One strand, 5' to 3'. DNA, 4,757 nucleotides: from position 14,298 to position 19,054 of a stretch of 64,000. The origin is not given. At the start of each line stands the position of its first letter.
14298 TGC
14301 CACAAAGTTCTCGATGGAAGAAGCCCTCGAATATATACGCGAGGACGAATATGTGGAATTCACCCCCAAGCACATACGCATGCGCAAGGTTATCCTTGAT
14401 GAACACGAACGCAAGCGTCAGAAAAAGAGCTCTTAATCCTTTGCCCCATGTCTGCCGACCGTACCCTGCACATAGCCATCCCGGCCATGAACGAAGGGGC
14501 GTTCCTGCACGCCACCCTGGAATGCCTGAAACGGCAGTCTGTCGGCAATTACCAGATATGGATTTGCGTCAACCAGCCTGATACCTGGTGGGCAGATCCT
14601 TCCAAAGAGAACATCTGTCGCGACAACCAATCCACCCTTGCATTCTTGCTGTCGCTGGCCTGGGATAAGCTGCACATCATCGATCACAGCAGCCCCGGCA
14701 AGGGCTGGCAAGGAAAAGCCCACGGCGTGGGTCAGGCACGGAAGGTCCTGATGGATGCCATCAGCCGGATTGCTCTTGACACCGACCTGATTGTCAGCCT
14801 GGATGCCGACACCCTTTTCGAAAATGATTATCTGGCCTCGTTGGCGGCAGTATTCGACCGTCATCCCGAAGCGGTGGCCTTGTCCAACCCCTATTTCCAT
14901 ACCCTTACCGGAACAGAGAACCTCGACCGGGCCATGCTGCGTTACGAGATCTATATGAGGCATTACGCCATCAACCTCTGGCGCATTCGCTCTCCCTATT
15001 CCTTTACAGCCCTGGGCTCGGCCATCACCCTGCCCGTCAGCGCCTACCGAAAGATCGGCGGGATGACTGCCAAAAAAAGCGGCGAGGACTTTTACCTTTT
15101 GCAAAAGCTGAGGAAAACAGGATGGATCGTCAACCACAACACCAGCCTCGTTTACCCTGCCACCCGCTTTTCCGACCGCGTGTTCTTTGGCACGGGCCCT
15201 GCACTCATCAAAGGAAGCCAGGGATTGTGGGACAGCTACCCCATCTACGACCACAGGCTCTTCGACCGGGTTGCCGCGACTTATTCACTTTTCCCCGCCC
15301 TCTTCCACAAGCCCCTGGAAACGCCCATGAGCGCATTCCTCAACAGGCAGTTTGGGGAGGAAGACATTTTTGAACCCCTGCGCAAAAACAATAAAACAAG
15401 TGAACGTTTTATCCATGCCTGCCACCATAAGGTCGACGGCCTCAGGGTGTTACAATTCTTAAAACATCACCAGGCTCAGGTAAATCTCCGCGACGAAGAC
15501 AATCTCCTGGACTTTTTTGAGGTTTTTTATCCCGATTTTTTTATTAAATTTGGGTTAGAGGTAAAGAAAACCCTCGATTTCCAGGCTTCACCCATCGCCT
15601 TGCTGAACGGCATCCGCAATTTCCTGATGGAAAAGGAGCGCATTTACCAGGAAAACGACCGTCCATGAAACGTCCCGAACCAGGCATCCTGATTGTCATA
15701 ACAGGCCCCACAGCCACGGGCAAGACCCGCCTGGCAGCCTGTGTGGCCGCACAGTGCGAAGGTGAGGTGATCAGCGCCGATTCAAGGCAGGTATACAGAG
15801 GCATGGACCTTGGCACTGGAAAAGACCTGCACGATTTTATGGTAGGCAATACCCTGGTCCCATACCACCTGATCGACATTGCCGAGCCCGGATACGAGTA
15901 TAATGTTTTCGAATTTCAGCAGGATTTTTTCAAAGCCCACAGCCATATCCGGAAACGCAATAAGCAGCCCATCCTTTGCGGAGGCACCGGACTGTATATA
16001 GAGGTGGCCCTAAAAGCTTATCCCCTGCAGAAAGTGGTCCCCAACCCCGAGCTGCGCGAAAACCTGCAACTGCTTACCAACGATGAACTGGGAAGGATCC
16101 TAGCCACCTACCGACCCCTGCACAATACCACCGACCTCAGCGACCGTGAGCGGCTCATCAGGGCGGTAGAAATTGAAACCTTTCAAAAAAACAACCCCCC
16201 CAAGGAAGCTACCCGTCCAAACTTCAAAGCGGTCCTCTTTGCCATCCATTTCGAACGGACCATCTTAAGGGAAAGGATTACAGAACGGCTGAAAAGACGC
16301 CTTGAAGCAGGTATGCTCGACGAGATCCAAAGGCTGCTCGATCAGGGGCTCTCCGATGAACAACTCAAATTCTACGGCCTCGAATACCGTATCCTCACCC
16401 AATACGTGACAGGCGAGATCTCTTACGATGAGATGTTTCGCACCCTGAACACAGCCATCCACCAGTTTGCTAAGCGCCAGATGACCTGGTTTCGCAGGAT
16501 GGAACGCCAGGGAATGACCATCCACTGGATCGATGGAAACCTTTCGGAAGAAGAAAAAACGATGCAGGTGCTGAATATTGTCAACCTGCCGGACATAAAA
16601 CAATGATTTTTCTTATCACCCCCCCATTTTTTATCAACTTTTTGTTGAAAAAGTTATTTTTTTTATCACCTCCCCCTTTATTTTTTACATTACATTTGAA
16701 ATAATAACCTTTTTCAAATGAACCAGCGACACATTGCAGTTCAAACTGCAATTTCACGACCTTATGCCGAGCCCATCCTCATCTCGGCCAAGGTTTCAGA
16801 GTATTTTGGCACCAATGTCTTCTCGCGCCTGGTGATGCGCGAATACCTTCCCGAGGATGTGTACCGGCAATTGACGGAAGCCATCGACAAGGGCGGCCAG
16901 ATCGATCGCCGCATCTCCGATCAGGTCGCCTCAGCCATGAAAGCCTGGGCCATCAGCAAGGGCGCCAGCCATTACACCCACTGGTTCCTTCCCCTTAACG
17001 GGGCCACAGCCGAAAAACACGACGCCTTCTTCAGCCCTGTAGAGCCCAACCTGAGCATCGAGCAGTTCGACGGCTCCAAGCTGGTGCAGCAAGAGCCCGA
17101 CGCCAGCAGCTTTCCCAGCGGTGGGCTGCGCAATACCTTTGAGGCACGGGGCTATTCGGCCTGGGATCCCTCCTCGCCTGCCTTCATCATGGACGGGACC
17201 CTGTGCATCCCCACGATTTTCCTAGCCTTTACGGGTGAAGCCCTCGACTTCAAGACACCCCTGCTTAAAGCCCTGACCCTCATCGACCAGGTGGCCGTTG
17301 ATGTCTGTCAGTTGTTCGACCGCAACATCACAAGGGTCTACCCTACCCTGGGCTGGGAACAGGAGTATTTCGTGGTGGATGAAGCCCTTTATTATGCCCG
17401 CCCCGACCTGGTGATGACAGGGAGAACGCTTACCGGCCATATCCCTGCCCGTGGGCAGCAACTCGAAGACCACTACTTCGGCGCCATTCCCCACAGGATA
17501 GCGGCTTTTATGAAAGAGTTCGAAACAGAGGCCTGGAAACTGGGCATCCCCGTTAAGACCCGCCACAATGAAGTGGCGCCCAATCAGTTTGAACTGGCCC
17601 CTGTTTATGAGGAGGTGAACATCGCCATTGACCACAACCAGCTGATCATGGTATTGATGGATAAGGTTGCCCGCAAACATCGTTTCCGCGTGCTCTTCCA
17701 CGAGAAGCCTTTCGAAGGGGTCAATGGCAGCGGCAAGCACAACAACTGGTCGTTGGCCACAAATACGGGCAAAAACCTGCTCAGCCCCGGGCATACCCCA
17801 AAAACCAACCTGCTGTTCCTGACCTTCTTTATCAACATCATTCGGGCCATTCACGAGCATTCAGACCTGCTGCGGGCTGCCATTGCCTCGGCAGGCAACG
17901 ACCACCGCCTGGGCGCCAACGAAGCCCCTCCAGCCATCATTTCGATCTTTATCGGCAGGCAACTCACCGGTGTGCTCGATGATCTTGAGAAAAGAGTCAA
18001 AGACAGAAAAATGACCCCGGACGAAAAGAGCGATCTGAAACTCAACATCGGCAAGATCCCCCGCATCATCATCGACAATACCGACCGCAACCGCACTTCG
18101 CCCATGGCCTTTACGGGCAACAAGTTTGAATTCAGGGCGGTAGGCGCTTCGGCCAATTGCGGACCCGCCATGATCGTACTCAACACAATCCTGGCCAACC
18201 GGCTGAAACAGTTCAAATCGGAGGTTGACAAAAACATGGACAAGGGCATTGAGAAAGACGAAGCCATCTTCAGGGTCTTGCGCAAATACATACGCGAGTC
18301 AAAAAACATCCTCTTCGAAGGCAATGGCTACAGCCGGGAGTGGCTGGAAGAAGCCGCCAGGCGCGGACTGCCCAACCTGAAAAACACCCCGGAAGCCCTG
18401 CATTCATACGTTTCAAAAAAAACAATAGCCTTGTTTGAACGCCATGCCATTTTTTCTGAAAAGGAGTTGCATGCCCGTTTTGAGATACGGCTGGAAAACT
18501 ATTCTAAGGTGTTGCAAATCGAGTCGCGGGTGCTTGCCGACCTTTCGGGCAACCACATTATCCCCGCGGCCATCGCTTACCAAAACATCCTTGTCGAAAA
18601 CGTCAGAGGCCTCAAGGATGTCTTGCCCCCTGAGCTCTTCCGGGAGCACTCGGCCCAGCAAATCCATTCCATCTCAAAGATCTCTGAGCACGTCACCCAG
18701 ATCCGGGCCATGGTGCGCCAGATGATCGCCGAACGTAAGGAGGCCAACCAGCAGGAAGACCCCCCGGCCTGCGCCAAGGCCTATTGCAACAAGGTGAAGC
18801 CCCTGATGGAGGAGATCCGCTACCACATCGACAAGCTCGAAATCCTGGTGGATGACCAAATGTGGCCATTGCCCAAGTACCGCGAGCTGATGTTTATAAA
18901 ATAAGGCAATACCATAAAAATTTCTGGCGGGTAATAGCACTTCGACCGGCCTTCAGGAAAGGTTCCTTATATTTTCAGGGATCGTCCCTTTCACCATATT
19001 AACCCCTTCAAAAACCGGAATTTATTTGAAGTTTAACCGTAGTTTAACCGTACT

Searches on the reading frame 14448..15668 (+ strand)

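Call 32: search_protein_families(library=pfam, proteins=[window:14448-15668:+])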
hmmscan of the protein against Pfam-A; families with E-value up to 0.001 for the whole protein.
window:14448-15668:+ (406 aa): 4 families
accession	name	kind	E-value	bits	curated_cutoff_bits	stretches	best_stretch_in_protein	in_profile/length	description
PF00535.33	Glycos_transf_2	-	6.3e-08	33.2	23.3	0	111-161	78-128/168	Glycosyl transferase family 2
PF13632.12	Glyco_trans_2_3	-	7.6e-08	32.8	27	1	115-236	2-122/198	Glycosyl transferase family group 2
PF13641.12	Glyco_tranf_2_3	-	2.8e-06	28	27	1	8-228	4-201/230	Glycosyltransferase like family 2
PF13506.12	Glyco_transf_21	-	0.00035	20.5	21.7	1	110-231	29-147/174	Glycosyl transferase family 21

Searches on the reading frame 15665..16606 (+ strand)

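Call 32: search_protein_families(library=pfam, proteins=[window:15665-16606:+])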
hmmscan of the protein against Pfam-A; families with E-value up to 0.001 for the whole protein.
window:15665-16606:+ (313 aa): 3 families
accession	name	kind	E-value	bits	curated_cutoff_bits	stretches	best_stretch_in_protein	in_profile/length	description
PF01715.23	IPPT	-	1.2e-58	199.1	23.6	1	42-278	1-242/243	IPP transferase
PF01745.22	IPT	-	0.00026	20.9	20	1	10-56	4-50/233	Isopentenyl transferase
PF13401.12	AAA_22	-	0.00031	21.5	27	0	9-43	7-37/130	AAA domain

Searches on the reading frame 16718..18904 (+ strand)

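Call 32: search_protein_families(library=pfam, proteins=[window:16718-18904:+])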
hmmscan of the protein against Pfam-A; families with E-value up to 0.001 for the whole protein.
window:16718-18904:+ (728 aa): 3 families
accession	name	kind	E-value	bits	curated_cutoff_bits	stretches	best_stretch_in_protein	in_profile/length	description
PF12437.13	GSIII_N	-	8.9e-75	250.2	25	1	27-185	2-160/160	Glutamine synthetase type III N terminal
PF18318.6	Gln-synt_C-ter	-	4.1e-44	149.6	22.7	1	516-633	1-118/118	Glutamine synthetase C-terminal domain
PF00120.29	Gln-synt_C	-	7.7e-18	65.1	24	1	209-360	22-169/344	Glutamine synthetase, catalytic domain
